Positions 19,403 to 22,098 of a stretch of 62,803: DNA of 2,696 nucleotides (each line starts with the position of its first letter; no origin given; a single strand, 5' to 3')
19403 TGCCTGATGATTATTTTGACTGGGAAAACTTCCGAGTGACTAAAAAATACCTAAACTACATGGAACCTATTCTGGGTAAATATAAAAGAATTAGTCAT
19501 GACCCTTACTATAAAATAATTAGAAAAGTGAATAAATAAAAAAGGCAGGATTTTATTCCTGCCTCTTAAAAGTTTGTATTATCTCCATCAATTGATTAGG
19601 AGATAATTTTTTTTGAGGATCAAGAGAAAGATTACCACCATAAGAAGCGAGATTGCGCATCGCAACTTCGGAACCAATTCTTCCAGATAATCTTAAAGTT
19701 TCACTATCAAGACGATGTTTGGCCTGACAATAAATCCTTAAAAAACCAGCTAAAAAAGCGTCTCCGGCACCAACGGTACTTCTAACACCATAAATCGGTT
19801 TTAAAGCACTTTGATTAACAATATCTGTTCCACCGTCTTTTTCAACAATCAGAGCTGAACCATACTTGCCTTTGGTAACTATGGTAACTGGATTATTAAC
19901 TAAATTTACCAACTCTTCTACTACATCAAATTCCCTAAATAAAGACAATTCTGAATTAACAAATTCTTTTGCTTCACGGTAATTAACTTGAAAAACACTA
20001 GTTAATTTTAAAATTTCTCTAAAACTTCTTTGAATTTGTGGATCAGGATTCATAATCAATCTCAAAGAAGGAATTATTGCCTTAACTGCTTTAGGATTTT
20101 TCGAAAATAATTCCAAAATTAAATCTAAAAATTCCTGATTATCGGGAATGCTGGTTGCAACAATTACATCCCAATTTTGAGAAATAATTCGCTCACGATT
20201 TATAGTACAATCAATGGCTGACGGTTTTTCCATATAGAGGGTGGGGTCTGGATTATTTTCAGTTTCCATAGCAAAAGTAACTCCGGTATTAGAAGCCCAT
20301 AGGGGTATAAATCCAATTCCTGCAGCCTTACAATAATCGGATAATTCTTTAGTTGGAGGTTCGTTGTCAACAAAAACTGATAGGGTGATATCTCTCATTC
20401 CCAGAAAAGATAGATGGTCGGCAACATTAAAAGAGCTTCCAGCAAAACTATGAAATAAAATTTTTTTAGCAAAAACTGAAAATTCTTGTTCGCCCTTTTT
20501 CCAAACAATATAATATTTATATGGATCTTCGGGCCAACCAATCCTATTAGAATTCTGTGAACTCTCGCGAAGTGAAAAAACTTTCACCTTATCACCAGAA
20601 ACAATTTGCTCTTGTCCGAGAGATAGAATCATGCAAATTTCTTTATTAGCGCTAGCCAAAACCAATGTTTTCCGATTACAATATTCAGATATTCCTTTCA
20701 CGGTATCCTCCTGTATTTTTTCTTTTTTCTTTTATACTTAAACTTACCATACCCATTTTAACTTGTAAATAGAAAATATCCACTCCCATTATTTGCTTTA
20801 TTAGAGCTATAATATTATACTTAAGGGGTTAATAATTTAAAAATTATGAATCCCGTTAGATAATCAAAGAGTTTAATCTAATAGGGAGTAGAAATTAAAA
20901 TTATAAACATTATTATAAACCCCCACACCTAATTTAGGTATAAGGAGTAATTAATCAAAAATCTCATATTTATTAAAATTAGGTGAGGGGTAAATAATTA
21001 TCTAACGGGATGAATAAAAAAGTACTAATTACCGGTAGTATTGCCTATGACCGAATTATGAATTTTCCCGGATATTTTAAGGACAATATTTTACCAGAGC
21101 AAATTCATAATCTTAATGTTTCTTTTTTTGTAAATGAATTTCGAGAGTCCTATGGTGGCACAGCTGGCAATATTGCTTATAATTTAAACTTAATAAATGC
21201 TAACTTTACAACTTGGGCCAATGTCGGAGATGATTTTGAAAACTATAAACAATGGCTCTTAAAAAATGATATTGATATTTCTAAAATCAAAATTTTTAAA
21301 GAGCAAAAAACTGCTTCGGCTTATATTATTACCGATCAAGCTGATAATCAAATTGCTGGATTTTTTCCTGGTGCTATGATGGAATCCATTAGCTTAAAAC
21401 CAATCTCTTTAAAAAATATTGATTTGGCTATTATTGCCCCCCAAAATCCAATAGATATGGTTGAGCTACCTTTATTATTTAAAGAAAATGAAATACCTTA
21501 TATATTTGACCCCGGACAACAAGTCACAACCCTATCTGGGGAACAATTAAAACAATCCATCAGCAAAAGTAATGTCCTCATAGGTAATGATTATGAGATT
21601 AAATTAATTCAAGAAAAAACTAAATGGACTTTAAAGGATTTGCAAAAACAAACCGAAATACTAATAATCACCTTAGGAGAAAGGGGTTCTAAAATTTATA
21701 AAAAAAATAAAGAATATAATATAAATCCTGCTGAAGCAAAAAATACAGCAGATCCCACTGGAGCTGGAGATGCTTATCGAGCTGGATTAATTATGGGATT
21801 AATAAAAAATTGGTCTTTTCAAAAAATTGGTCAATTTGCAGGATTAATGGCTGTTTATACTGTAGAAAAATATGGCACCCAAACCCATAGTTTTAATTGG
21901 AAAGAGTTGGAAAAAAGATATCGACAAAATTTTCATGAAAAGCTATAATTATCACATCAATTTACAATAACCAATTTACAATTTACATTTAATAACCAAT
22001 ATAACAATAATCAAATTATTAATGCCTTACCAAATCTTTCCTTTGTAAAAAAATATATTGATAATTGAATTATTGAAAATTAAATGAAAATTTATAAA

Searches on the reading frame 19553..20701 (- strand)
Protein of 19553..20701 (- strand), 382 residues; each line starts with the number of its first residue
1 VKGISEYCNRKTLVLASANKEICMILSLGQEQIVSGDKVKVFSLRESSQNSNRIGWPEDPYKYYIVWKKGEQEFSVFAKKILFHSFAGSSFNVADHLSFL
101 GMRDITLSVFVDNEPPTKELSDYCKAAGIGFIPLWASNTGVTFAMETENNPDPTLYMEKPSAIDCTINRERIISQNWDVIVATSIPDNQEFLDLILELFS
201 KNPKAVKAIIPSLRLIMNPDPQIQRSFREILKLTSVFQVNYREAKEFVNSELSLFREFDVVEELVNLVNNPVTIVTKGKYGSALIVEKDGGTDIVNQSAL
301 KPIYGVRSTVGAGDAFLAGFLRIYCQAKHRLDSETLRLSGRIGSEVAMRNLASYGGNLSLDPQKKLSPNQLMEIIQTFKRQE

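Call 14: search_protein_families(library=pfam, proteins=[window:19553-20701:-])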
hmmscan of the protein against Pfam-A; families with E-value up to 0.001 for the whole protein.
window:19553-20701:- (382 aa): 1 family
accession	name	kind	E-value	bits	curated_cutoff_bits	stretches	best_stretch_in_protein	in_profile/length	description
PF00294.29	PfkB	-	1.4e-14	54.6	25.8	1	85-359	34-298/302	pfkB family carbohydrate kinase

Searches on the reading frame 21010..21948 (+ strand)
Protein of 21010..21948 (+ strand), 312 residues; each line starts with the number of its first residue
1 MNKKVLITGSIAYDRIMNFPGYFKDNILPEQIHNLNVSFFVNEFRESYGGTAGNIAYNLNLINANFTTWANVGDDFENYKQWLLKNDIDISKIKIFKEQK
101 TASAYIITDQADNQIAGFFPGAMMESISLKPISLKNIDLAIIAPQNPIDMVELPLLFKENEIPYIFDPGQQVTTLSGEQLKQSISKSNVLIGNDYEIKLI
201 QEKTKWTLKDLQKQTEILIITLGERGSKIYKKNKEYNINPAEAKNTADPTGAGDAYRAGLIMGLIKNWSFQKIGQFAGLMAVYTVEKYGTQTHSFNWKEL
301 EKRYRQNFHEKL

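Call 14: search_protein_families(library=pfam, proteins=[window:21010-21948:+])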
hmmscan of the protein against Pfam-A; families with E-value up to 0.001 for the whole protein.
window:21010-21948:+ (312 aa): 1 family
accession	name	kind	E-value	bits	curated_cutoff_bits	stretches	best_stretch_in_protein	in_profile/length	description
PF00294.29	PfkB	-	7e-36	124.5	25.8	1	34-292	22-297/302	pfkB family carbohydrate kinase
